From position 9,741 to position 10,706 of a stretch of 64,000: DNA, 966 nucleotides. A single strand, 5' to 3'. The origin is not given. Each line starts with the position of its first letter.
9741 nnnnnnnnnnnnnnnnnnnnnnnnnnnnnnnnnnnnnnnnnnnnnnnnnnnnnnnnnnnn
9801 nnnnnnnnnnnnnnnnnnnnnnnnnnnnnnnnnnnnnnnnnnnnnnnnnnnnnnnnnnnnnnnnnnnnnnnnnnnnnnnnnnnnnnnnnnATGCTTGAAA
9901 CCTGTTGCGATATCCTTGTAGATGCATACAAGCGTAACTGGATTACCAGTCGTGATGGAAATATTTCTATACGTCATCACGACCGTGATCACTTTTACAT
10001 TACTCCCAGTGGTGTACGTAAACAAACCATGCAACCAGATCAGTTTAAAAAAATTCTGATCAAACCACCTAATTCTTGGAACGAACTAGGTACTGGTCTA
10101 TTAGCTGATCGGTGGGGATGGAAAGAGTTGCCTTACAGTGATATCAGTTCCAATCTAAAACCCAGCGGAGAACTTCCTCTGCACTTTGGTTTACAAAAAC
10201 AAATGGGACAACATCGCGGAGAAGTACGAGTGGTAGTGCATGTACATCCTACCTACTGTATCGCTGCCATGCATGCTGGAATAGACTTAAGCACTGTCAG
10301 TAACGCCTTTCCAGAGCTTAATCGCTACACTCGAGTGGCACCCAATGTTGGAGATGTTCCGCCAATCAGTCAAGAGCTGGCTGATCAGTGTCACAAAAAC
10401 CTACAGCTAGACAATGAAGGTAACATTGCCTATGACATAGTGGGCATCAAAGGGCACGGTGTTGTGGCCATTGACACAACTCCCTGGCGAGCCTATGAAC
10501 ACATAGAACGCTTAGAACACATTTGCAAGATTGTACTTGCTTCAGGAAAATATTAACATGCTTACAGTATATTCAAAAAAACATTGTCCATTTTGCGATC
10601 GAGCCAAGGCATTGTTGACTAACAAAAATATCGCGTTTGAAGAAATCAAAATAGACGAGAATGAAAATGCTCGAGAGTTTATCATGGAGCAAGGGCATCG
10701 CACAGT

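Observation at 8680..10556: Isocitrate lyase plus class II aldolase-like protein as auxiliary metabolic genes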

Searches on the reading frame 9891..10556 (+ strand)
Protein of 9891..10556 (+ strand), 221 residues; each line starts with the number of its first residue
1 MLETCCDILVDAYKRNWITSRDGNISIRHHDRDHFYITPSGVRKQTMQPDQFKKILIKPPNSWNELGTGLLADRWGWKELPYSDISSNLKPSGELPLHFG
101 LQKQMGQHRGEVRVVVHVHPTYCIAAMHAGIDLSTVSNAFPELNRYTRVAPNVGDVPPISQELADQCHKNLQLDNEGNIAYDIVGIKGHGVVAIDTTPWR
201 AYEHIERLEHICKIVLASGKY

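Call 3: search_protein_families(library=pfam, proteins=[window:9891-10556:+], max_evalue=0.01)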
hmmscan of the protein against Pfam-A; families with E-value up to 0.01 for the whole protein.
window:9891-10556:+ (221 aa): 1 family
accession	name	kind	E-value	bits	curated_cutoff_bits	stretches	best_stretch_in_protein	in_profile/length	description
PF00596.27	Aldolase_II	-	4.3e-27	95.6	22.2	1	6-215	4-182/183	Class II Aldolase and Adducin N-terminal domain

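Call 4: search_protein_families(library=ncbifam, proteins=[window:9891-10556:+], max_evalue=0.01)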
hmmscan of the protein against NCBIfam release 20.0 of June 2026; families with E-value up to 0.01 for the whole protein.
window:9891-10556:+ (221 aa): 20 families
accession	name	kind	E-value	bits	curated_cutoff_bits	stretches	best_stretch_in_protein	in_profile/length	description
TIGR03328.1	salvage_mtnB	equivalog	6.1e-13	48.7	137.05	1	8-52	4-47/194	methylthioribulose 1-phosphate dehydratase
NF006208.0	PRK08333.1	equivalog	1.5e-10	41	267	1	86-214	64-179/189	aldolase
NF040649.1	FucA_Meth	equivalog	2e-10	40.9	250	1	90-215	64-173/179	L-fuculose phosphate aldolase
NF006413.0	PRK08660.1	equivalog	5.7e-10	39.3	203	1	109-216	79-175/184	aldolase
NF002963.0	PRK03634.1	equivalog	4.1e-09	35.9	170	1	86-216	109-239/274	rhamnulose-1-phosphate aldolase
NF004979.0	PRK06357.1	equivalog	7.2e-09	35.3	216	1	97-214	82-194/221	hypothetical protein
NF005123.0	PRK06557.1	subfamily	5.2e-08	32.8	251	1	13-131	24-115/223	L-ribulose-5-phosphate 4-epimerase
NF043034.1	OxoTetrPhDc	equivalog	1.1e-07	31.9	250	1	89-217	68-187/205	3-oxo-tetronate 4-phosphate decarboxylase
NF053831.1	RU1PAldHalo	equivalog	4.9e-07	29.4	300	0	86-218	63-182/208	ribulose-1-phosphate aldolase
NF006672.0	PRK09220.1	equivalog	5.7e-07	29.1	226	0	13-55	23-64/209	methylthioribulose 1-phosphate dehydratase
NF006047.0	PRK08193.1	subfamily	7e-07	29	257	0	13-52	17-56/231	L-ribulose-5-phosphate 4-epimerase AraD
NF005244.0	PRK06754.1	equivalog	8.8e-07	28.3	281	1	7-52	13-59/214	methylthioribulose 1-phosphate dehydratase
NF005302.0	PRK06833.1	equivalog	2.7e-06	27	264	1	85-216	67-184/214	L-fuculose-phosphate aldolase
NF053537.1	DhpthDcsPhtC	equivalog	4.3e-06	26.3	200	1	86-215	69-190/232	3,4-dihydroxyphthalate decarboxylase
NF009003.0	PRK12348.1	subfamily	0.00015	21.5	331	0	11-52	14-55/228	L-ribulose-5-phosphate 4-epimerase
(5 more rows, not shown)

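Call 11: search_protein_families(library=phrogs, proteins=[window:9891-10556:+], max_evalue=0.00001)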
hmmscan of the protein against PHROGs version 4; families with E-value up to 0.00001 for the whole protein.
window:9891-10556:+ (221 aa): 1 family
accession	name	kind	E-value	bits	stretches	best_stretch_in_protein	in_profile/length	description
phrog_13212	-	unknown function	3.9e-09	37.4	1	84-219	60-186/210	-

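Call 20: find_homologous_proteins(query=window:9891-10556:+, max_evalue=0.001)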
Query window:9891-10556:+ (221 aa): 7831 proteins with E <= 0.001 among 7926 candidates; the best 120 are listed.
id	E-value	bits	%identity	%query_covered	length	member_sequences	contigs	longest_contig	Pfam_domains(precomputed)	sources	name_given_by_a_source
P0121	5.5e-152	522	100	100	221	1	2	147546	PF00596.28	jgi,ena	-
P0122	5.2e-150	515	98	100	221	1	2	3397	PF00596.28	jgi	jgi:ribulose-5-phosphate 4-epimerase/fuculose-1-phosphate aldolase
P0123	3.6e-149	513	97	100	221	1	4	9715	PF00596.28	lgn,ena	-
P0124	2.5e-148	510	96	100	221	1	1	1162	PF00596.28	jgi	jgi:L-fuculose-phosphate aldolase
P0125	1.2e-147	508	97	100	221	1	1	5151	PF00596.28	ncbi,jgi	jgi:ribulose-5-phosphate 4-epimerase/fuculose-1-phosphate aldolase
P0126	1.7e-147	507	96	100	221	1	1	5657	PF00596.28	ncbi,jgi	jgi:ribulose-5-phosphate 4-epimerase/fuculose-1-phosphate aldolase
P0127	2.3e-147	507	96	100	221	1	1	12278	PF00596.28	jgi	jgi:ribulose-5-phosphate 4-epimerase/fuculose-1-phosphate aldolase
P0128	2.4e-147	507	97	100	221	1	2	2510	PF00596.28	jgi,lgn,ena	jgi:L-fuculose-phosphate aldolase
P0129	3.8e-147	506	97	99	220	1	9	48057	PF00596.28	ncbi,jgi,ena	jgi:L-fuculose-phosphate aldolase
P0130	5.9e-147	505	96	100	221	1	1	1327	PF00596.28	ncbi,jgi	jgi:ribulose-5-phosphate 4-epimerase/fuculose-1-phosphate aldolase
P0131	7.2e-147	505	97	99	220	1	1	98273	PF00596.28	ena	-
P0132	1.1e-146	504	96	100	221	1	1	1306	PF00596.28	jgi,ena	jgi:L-fuculose-phosphate aldolase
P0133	1.2e-146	504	95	100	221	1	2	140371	PF00596.28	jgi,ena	-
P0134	2.1e-146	504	96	100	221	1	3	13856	PF00596.28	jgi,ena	jgi:ribulose-5-phosphate 4-epimerase/fuculose-1-phosphate aldolase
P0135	2.8e-146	503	96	100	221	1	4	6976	PF00596.28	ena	-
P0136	3.9e-146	503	96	100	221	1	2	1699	PF00596.28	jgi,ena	jgi:L-fuculose-phosphate aldolase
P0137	6.1e-146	502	95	100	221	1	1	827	PF00596.28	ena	-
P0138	1.1e-145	501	96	100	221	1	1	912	PF00596.28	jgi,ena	jgi:ribulose-5-phosphate 4-epimerase/fuculose-1-phosphate aldolase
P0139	1.5e-145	501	96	100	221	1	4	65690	PF00596.28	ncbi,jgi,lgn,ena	jgi:ribulose-5-phosphate 4-epimerase/fuculose-1-phosphate aldolase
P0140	1.5e-145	501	95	100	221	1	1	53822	PF00596.28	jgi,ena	jgi:L-fuculose-phosphate aldolase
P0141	2.1e-145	500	95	100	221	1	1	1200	PF00596.28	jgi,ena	-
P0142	2.3e-144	497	95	99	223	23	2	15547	PF00596.28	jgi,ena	-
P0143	5.6e-144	496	95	100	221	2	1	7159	PF00596.28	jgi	jgi:ribulose-5-phosphate 4-epimerase/fuculose-1-phosphate aldolase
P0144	1.8e-138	478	90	100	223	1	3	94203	PF00596.28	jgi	-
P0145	4.6e-138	476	90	100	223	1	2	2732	PF00596.28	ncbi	-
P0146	7.7e-138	476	90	100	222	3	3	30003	PF00596.28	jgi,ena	-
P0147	8.6e-138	475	90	100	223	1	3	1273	PF00596.28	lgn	-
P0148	1.3e-137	475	90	100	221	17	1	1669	PF00596.28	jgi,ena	-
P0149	2.3e-137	474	90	100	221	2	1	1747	PF00596.28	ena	-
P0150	2.5e-137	474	90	100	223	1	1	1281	PF00596.28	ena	-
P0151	4.0e-137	473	90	100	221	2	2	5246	PF00596.28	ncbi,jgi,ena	jgi:ribulose-5-phosphate 4-epimerase/fuculose-1-phosphate aldolase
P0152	8.8e-137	472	90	100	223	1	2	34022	PF00596.28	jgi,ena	jgi:L-fuculose-phosphate aldolase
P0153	1.3e-136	472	90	100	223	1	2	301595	PF00596.28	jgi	jgi:L-fuculose-phosphate aldolase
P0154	1.5e-136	471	89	100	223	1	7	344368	PF00596.28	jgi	jgi:ribulose-5-phosphate 4-epimerase/fuculose-1-phosphate aldolase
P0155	1.5e-136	471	90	100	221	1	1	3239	PF00596.28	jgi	jgi:L-fuculose-phosphate aldolase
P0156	2.3e-136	471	90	100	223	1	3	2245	PF00596.28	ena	-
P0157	3.8e-136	470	88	100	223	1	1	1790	PF00596.28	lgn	-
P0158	1.2e-135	468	89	100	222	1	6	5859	PF00596.28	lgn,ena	-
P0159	1.2e-135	468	89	100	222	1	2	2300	PF00596.28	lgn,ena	-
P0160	1.6e-135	468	88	100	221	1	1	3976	PF00596.28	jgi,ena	jgi:ribulose-5-phosphate 4-epimerase/fuculose-1-phosphate aldolase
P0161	2.2e-135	468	88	100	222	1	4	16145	PF00596.28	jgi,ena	jgi:L-fuculose-phosphate aldolase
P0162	2.9e-135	467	89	100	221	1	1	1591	PF00596.28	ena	-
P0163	3.0e-135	467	88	100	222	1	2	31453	PF00596.28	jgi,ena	jgi:L-fuculose-phosphate aldolase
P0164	3.2e-135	467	88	100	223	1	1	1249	PF00596.28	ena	-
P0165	3.5e-135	467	89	100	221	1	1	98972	PF00596.28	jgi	jgi:L-fuculose-phosphate aldolase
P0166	4.0e-135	467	88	100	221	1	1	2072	PF00596.28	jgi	jgi:ribulose-5-phosphate 4-epimerase/fuculose-1-phosphate aldolase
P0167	4.1e-135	467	89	100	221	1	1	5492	PF00596.28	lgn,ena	-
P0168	4.2e-135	467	88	100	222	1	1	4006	PF00596.28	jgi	jgi:L-fuculose-phosphate aldolase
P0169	4.6e-135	466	88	100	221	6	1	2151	PF00596.28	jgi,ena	jgi:L-fuculose-phosphate aldolase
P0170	5.9e-135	466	89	100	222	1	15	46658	PF00596.28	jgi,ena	-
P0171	7.6e-135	466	87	100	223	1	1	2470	PF00596.28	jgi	jgi:L-fuculose-phosphate aldolase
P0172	7.9e-135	466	88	100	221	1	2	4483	PF00596.28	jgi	jgi:ribulose-5-phosphate 4-epimerase/fuculose-1-phosphate aldolase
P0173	8.2e-135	466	88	100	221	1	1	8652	PF00596.28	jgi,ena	jgi:L-fuculose-phosphate aldolase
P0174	1.0e-134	465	87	100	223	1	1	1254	PF00596.28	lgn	-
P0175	1.1e-134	465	88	100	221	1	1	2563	PF00596.28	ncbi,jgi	jgi:ribulose-5-phosphate 4-epimerase/fuculose-1-phosphate aldolase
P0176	1.2e-134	465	89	99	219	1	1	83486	PF00596.28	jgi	jgi:ribulose-5-phosphate 4-epimerase/fuculose-1-phosphate aldolase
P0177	1.8e-134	465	88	100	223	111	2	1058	PF00596.28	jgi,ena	jgi:ribulose-5-phosphate 4-epimerase/fuculose-1-phosphate aldolase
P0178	2.3e-134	464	88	100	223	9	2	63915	PF00596.28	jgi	jgi:ribulose-5-phosphate 4-epimerase/fuculose-1-phosphate aldolase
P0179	3.0e-134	464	87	100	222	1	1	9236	PF00596.28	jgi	jgi:ribulose-5-phosphate 4-epimerase/fuculose-1-phosphate aldolase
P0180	3.1e-134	464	87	100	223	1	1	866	PF00596.28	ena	-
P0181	3.2e-134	464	88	100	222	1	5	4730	PF00596.28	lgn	-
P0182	3.6e-134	464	87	100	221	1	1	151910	PF00596.28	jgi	-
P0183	3.9e-134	463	88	100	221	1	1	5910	PF00596.28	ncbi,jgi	jgi:ribulose-5-phosphate 4-epimerase/fuculose-1-phosphate aldolase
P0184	3.9e-134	463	88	100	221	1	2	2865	PF00596.28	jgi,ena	jgi:L-fuculose-phosphate aldolase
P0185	3.9e-134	463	88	100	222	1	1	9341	PF00596.28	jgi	-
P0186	4.0e-134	463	88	100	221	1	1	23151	PF00596.28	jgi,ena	jgi:L-fuculose-phosphate aldolase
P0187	5.4e-134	463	89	100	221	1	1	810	PF00596.28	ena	-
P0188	5.5e-134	463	87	100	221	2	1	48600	PF00596.28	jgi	jgi:ribulose-5-phosphate 4-epimerase/fuculose-1-phosphate aldolase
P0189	7.6e-134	462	88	100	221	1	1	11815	PF00596.28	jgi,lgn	jgi:L-fuculose-phosphate aldolase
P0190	7.7e-134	462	88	100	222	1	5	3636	PF00596.28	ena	-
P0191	7.9e-134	462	87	100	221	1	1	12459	PF00596.28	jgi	jgi:L-fuculose-phosphate aldolase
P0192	8.2e-134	462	86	100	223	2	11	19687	PF00596.28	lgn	-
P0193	9.9e-134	462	88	100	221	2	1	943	PF00596.28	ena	-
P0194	1.1e-133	462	88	100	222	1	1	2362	PF00596.28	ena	-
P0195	1.3e-133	462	87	99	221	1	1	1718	PF00596.28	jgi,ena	-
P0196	1.3e-133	462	88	100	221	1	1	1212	PF00596.28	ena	-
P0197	1.8e-133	461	88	100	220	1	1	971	PF00596.28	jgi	jgi:ribulose-5-phosphate 4-epimerase/fuculose-1-phosphate aldolase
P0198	2.7e-133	461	87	100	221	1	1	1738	PF00596.28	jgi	jgi:L-fuculose-phosphate aldolase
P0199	2.9e-133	461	87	100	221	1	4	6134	PF00596.28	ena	-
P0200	2.9e-133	461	87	100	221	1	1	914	PF00596.28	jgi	jgi:ribulose-5-phosphate 4-epimerase/fuculose-1-phosphate aldolase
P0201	2.9e-133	461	87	100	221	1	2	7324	PF00596.28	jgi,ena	jgi:ribulose-5-phosphate 4-epimerase/fuculose-1-phosphate aldolase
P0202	4.1e-133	460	87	100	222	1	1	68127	PF00596.28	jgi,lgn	-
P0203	5.0e-133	460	86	100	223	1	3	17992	PF00596.28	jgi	jgi:ribulose-5-phosphate 4-epimerase/fuculose-1-phosphate aldolase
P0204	5.7e-133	460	87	100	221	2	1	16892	PF00596.28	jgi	jgi:ribulose-5-phosphate 4-epimerase/fuculose-1-phosphate aldolase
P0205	1.5e-132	458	91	96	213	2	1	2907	PF00596.28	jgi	jgi:L-fuculose-phosphate aldolase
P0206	1.5e-132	458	86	100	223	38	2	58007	PF00596.28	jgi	jgi:ribulose-5-phosphate 4-epimerase/fuculose-1-phosphate aldolase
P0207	1.5e-132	458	87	100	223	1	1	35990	PF00596.28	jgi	jgi:ribulose-5-phosphate 4-epimerase/fuculose-1-phosphate aldolase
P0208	1.8e-132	458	86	100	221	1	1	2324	PF00596.28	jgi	jgi:ribulose-5-phosphate 4-epimerase/fuculose-1-phosphate aldolase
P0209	1.8e-132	458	87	100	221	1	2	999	PF00596.28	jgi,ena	jgi:L-fuculose-phosphate aldolase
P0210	2.0e-132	458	86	100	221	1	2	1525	PF00596.28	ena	-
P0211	2.3e-132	458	91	96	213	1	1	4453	PF00596.28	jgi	jgi:L-fuculose-phosphate aldolase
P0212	3.6e-132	457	87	100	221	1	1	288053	PF00596.28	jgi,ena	jgi:L-fuculose-phosphate aldolase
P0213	3.8e-132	457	86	100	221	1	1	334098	PF00596.28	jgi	jgi:ribulose-5-phosphate 4-epimerase/fuculose-1-phosphate aldolase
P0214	3.9e-132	457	86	100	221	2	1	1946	PF00596.28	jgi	jgi:ribulose-5-phosphate 4-epimerase/fuculose-1-phosphate aldolase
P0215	4.3e-132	457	86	100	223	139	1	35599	PF00596.28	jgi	jgi:ribulose-5-phosphate 4-epimerase/fuculose-1-phosphate aldolase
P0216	6.9e-132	456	87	100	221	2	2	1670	PF00596.28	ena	-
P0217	2.6e-131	454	89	96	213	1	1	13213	PF00596.28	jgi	jgi:L-fuculose-phosphate aldolase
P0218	4.7e-131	453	86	100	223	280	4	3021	PF00596.28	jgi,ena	jgi:ribulose-5-phosphate 4-epimerase/fuculose-1-phosphate aldolase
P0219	5.6e-131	453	86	100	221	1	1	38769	PF00596.28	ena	-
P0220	8.2e-131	453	85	100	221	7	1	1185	PF00596.28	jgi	jgi:L-fuculose-phosphate aldolase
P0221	9.6e-131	452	86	100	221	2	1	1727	PF00596.28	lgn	-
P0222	1.2e-130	452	87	100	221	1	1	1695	PF00596.28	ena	-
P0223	1.4e-130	452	89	96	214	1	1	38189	PF00596.28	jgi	jgi:L-fuculose-phosphate aldolase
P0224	1.5e-130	452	85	100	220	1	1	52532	PF00596.28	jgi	jgi:ribulose-5-phosphate 4-epimerase/fuculose-1-phosphate aldolase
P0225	2.1e-130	451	85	100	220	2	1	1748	PF00596.28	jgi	jgi:ribulose-5-phosphate 4-epimerase/fuculose-1-phosphate aldolase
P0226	4.7e-130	450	86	100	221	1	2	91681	PF00596.28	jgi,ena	jgi:L-fuculose-phosphate aldolase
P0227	6.4e-130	450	86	100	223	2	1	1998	PF00596.28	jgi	jgi:ribulose-5-phosphate 4-epimerase/fuculose-1-phosphate aldolase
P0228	6.8e-130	450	84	100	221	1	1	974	PF00596.28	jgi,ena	jgi:L-fuculose-phosphate aldolase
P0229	1.1e-129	449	89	95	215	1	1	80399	PF00596.28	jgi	jgi:ribulose-5-phosphate 4-epimerase/fuculose-1-phosphate aldolase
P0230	2.2e-129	448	84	100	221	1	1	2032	PF00596.28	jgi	jgi:ribulose-5-phosphate 4-epimerase/fuculose-1-phosphate aldolase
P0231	2.2e-129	448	85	100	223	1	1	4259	PF00596.28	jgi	-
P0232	2.3e-129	448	85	100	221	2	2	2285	PF00596.28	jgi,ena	-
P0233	2.5e-129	448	85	100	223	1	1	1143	PF00596.28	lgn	-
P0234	2.5e-129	448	86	100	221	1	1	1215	PF00596.28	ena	-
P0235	3.9e-129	447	85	100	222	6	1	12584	PF00596.28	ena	-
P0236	4.3e-129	447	85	100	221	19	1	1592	PF00596.28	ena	-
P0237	4.4e-129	447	84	100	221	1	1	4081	PF00596.28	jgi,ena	jgi:L-fuculose-phosphate aldolase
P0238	5.4e-129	447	84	100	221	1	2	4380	PF00596.28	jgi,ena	-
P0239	1.3e-128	445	84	100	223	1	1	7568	PF00596.28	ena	-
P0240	1.7e-128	445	85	100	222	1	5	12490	PF00596.28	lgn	-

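Call 21: search_solved_structures(query=window:9891-10556:+, show_alignments=3, max_evalue=0.01)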
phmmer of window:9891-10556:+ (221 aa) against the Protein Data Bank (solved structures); distinct sequences matched with E-value up to 0.01: 2.
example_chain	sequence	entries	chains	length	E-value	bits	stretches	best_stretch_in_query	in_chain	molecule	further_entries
4m6r_A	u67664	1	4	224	0.00013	24.8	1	11-51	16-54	Methylthioribulose-1-phosphate dehydratase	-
1pvt_A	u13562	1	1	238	0.0017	21.2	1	82-216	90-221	sugar-phosphate aldolase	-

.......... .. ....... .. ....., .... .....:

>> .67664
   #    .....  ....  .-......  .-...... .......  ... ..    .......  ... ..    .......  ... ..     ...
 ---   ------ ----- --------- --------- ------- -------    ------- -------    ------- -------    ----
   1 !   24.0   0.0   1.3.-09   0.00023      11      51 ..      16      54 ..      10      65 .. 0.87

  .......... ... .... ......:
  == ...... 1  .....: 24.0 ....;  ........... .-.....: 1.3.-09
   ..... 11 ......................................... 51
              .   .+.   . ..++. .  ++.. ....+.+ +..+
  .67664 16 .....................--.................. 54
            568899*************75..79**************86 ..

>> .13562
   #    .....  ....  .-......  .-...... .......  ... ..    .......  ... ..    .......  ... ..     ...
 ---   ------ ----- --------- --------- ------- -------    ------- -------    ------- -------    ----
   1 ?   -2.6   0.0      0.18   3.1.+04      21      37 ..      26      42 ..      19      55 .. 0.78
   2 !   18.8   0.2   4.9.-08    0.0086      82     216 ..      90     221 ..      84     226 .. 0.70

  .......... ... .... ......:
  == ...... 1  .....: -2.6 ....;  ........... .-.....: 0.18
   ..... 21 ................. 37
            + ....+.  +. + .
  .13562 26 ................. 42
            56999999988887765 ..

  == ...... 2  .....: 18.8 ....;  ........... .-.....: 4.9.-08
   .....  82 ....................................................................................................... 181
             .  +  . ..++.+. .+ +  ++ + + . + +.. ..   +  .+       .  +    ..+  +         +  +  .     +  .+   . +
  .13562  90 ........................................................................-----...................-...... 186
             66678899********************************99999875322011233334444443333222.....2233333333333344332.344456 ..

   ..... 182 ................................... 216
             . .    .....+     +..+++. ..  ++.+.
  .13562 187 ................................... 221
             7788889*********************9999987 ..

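Call 33: search_protein_representatives(protein=window:9891-10556:+)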
Query: 221 residues. Proteins with E-value up to 0.001 (for the whole library): 608; up to 1e-10: 154; up to 1e-30: 36. The best 150 are listed.
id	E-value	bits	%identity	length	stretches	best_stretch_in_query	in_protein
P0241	1.8e-67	243.6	83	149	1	1-126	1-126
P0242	5.2e-64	232.3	56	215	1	1-219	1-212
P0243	7.3e-63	228.5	82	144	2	1-102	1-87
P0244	3.6e-60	219.7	86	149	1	1-108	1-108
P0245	1.4e-54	201.5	52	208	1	3-220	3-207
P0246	7.4e-52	192.5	79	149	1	1-127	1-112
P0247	9.7e-52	192.1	80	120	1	1-128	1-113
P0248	7.5e-45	169.6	47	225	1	2-220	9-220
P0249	2.9e-44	167.7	56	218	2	90-219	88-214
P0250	7.5e-44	166.3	68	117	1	48-174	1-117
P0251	3.2e-43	164.3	49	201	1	4-218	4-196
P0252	2.0e-42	161.7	48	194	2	88-220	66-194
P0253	6.7e-42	160.0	46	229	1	1-220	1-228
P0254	7.9e-42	159.7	51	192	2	86-219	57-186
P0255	1.1e-41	159.2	47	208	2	85-219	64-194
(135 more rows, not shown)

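Call 37: find_related_loci(query=window:9891-10553:+, collection=viral_contigs, flank=8000)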
Query window:9891-10553:+ (221 aa) in viral_contigs; peptide patterns used: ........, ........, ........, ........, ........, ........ (x = any residue, [..] = any of these).
599 stretches matched a pattern (row limit reached: there are more); 597 encode a relative of the query (tblastn E <= 1e-3); the best 80 are kept; 80 distinct loci.
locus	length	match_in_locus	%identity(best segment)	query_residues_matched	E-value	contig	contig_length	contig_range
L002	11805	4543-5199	97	1-219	6e-148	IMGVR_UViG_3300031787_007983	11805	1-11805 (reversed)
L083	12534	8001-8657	97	1-219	6e-148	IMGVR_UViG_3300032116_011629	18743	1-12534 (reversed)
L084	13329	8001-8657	97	1-219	6e-148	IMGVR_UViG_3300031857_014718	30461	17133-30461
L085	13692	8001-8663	95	1-221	2e-147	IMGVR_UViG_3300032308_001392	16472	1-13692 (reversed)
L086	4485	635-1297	96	1-221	1e-149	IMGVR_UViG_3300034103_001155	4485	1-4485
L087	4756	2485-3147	96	1-221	4e-149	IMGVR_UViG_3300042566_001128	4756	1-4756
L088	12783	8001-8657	95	1-219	5e-145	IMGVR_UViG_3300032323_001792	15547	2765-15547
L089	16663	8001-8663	90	1-221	2e-140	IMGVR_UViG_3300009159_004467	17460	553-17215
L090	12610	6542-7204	89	1-221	4e-137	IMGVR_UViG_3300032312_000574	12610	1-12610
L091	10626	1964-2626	89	1-221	3e-137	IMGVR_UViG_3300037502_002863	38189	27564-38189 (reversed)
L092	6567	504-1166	89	1-221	8e-137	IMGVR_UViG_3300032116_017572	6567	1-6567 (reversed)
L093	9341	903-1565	88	1-221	3e-136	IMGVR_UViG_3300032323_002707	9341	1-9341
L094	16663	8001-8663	87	1-221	7e-136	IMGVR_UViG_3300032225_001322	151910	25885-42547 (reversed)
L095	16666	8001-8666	87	1-221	6e-135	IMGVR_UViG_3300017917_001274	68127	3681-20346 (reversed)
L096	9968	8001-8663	86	1-221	9e-134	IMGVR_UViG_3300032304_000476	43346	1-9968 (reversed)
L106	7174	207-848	86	1-219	3e-125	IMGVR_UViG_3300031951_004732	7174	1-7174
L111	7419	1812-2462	84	1-220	3e-125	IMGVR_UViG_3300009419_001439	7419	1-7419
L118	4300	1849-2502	82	1-221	2e-126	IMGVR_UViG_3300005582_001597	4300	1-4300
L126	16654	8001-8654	82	1-221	5e-124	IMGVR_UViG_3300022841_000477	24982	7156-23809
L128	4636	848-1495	82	1-221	4e-125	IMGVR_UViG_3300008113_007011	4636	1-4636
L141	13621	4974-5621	81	1-221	3e-123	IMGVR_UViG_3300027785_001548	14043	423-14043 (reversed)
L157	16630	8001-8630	84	1-221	6e-123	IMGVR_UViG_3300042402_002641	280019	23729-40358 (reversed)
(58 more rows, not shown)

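Call 40: predict_structure(alignment_id=A1)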
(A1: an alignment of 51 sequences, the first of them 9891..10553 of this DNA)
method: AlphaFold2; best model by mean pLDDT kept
length: 221 residues; sequences in the alignment: 51
mean_pLDDT: 91.7   pTM: 0.89
mean pLDDT of the five models: 91.7, 91.0, 89.7, 88.8, 88.0
residues with pLDDT >= 90: 179; 70-90: 25; 50-70: 9; < 50: 8
segments of 3 or more residues with pLDDT < 50: 65-68
pLDDT, mean of each block of 10 residues (from residue 1): 97 98 97 96 97 85 49 70 90 96 87 97 98 94 96 95 96 94 98 98 98 94 78
secondary structure, 60 per line:
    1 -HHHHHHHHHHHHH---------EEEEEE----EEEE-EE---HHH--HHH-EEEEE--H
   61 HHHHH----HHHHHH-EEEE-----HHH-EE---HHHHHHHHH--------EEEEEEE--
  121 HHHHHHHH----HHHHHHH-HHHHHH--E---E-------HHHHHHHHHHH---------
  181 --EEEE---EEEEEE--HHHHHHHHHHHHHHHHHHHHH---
elements in order: H2-14 E24-29 E34-37 E53-57 H60-65 H70-75 E77-80 H95-103 E112-118 H121-128 H133-139 H141-146 H161-171 E183-186 E190-195 H198-218
